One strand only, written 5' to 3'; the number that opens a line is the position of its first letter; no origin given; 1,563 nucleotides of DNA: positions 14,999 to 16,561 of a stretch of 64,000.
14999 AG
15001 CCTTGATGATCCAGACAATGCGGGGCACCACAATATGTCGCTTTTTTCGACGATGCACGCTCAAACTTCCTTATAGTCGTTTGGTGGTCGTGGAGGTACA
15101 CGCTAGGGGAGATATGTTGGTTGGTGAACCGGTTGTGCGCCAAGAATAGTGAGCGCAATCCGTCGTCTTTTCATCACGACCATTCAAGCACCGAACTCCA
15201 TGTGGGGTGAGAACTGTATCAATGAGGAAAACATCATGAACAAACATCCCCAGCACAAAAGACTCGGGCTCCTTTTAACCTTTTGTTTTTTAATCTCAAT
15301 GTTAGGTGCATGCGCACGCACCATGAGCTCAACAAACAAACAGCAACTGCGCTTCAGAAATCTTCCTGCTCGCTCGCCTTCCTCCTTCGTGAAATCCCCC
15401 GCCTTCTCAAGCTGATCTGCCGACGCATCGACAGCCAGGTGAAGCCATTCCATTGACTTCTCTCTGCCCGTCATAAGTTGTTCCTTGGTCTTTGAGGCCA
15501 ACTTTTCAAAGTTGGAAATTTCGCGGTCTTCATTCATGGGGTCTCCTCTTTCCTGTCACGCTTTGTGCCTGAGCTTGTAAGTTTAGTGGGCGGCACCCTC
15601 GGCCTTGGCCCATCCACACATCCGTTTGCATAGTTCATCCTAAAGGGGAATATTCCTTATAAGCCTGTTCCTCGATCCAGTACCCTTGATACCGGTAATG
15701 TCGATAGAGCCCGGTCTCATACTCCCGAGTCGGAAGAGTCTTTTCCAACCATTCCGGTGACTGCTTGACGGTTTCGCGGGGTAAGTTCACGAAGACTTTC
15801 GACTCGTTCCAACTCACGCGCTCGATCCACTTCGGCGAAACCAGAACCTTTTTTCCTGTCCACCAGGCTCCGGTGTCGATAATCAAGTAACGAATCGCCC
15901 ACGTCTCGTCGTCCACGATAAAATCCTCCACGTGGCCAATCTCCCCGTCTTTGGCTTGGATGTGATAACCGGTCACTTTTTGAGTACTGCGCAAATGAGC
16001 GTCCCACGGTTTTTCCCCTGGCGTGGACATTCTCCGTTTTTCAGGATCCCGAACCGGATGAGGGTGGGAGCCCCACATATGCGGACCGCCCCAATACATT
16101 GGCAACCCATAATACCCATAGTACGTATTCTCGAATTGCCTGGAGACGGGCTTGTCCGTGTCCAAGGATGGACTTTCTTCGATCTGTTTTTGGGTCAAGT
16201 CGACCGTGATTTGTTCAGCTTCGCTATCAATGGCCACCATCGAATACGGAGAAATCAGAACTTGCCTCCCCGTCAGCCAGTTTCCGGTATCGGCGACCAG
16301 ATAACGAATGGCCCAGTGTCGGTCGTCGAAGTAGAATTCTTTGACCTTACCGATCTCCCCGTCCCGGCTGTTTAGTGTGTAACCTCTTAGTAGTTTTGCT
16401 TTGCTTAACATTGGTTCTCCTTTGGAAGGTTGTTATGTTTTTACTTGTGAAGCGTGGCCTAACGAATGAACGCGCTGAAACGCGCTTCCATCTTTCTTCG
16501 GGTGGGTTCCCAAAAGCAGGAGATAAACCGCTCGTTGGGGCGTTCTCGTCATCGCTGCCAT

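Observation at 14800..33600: About 19-kb region densely packed with general-stress-type genes and paralog pairs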

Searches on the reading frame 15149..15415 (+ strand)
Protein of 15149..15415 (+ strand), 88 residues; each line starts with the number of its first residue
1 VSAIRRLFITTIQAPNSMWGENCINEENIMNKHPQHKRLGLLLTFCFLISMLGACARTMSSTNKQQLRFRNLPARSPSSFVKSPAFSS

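Call 25: search_protein_families(library=pfam, proteins=[window:15149-15415:+], max_evalue=0.1)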
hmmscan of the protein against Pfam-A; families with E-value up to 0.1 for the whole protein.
window:15149-15415:+ (88 aa): 0 families

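Call 26: search_protein_families(library=ncbifam, proteins=[window:15149-15415:+], max_evalue=0.1)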
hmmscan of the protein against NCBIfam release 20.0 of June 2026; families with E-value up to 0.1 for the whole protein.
window:15149-15415:+ (88 aa): 0 families

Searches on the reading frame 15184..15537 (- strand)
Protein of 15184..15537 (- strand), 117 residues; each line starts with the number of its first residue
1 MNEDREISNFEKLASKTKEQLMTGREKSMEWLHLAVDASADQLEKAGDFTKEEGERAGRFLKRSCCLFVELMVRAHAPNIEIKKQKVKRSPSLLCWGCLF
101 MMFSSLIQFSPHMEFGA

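Call 5: search_protein_families(library=pfam, proteins=[window:15184-15537:-], max_evalue=0.01)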
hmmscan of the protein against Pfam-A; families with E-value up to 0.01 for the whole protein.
window:15184-15537:- (117 aa): 1 family
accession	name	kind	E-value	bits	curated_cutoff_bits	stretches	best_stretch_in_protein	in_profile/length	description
PF07295.17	DUF1451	-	0.0021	18.6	26.1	1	21-64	3-46/146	Zinc-ribbon containing domain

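Call 26: search_protein_families(library=ncbifam, proteins=[window:15184-15537:-], max_evalue=0.1)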
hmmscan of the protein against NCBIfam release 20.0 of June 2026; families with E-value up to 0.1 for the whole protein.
window:15184-15537:- (117 aa): 0 families

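Call 70: find_homologous_proteins(query=window:15184-15537:-, max_evalue=0.001)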
Query window:15184-15537:- (117 aa): 30 proteins with E <= 0.001 among 35 candidates.
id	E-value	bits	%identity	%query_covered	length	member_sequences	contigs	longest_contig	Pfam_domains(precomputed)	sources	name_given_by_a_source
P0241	3.1e-72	257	100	100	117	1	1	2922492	-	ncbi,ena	-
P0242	2.3e-28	116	79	64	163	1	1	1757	PF07295.18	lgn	-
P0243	1.1e-27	114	77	66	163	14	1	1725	PF07295.18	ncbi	-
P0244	4.7e-27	112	87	54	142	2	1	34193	PF07295.18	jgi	jgi:hypothetical protein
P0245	7.4e-27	111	75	66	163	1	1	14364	PF07295.18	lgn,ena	-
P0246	1.0e-26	111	82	56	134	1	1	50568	PF07295.18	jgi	jgi:hypothetical protein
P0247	1.8e-26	110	84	54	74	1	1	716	PF07295.18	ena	-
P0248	2.8e-26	110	83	54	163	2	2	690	PF07295.18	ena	-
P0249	5.9e-26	108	72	65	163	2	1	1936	PF07295.18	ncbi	-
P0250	1.3e-25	107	74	66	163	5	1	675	PF07295.18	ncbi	-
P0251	1.9e-25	107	83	54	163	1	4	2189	PF07295.18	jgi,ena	-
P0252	2.3e-25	107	86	54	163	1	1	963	PF07295.18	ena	-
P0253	3.3e-25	106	72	64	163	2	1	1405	PF07295.18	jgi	jgi:hypothetical protein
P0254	3.8e-25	106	84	54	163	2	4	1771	PF07295.18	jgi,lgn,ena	-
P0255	9.0e-25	105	70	66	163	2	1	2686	PF07295.18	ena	-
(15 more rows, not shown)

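Call 75: find_encoding_contigs(protein=P0246, flank=10000, max_places=2)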
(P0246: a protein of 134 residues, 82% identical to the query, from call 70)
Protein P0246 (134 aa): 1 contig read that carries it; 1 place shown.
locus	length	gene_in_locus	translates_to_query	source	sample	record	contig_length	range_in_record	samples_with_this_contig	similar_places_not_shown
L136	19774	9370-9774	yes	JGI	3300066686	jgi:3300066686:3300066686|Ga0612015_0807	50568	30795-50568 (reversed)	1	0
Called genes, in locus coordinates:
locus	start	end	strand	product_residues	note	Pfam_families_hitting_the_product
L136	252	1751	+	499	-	PF03050:DDE_Tnp_IS66, PF13817:DDE_Tnp_IS66_C (weak)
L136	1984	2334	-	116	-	-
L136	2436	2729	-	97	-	-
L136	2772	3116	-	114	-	-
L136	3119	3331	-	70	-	-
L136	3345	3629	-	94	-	PF19266:CIS_tube (weak)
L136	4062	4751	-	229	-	-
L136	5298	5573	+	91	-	-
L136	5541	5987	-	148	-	PF10145:PhageMin_Tail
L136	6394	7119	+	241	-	-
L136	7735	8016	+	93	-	PF01527:HTH_Tnp_1, PF13542:HTH_Tnp_ISL3 (faint), PF13384:HTH_23 (weak), PF13518:HTH_28 (weak)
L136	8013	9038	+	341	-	PF13276:HTH_21, PF00665:rve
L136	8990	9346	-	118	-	-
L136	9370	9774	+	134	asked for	PF07295:DUF1451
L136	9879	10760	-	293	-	PF13401:AAA_22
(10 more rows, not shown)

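Call 76: find_encoding_contigs(protein=P0244, flank=10000, max_places=2)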
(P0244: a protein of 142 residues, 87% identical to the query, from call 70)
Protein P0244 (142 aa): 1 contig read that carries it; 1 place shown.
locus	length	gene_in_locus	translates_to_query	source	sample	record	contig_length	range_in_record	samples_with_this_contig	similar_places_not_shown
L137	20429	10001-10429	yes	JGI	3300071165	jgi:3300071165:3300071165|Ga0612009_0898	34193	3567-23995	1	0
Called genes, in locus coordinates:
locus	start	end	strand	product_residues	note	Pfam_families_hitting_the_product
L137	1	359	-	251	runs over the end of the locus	PF13565:HTH_32 (weak)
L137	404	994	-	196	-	-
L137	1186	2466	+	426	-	PF03050:DDE_Tnp_IS66, PF13817:DDE_Tnp_IS66_C (weak)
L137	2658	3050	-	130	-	-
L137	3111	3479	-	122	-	-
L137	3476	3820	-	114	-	-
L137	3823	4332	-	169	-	PF19266:CIS_tube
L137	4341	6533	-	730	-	PF10145:PhageMin_Tail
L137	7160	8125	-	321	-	PF12322:T4_baseplate (faint)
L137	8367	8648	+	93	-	PF01527:HTH_Tnp_1, PF13542:HTH_Tnp_ISL3 (faint), PF13384:HTH_23 (weak), PF13518:HTH_28 (weak)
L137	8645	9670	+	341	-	PF13276:HTH_21, PF00665:rve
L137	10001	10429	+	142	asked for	PF07295:DUF1451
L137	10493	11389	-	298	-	PF13401:AAA_22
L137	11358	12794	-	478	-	PF13565:HTH_32 (weak), PF00665:rve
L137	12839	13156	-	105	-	-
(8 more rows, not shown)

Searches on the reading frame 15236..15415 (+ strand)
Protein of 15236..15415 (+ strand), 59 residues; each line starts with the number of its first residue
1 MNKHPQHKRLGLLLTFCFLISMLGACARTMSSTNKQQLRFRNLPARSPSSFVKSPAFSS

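Call 78: search_protein_representatives(protein=window:15236-15415:+)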
Query: 59 residues. Proteins with E-value up to 0.001 (for the whole library): 2; up to 1e-10: 0; up to 1e-30: 0. The best 2 are listed.
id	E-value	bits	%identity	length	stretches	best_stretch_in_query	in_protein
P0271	1.9e-05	40.4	44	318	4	24-57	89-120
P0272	3.7e-05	39.6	43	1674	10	7-55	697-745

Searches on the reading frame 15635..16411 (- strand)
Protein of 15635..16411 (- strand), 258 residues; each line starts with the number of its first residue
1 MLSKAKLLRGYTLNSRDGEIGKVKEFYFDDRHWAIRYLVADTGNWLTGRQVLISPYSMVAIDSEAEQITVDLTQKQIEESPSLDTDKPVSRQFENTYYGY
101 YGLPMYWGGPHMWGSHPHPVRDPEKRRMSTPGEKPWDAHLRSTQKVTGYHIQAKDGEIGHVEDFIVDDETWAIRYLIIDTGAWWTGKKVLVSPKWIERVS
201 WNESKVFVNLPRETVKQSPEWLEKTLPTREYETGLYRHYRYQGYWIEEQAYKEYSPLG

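Call 5: search_protein_families(library=pfam, proteins=[window:15635-16411:-], max_evalue=0.01)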
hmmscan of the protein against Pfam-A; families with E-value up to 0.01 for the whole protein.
window:15635-16411:- (258 aa): 2 families
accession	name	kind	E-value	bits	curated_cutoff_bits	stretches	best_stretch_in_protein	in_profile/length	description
PF05239.21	PRC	-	1.8e-14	53.9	21.2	2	15-76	16-77/78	PRC-barrel domain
PF16586.11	DUF5060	-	0.0044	17.7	27.2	0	14-45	32-63/70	Domain of unknown function (DUF5060)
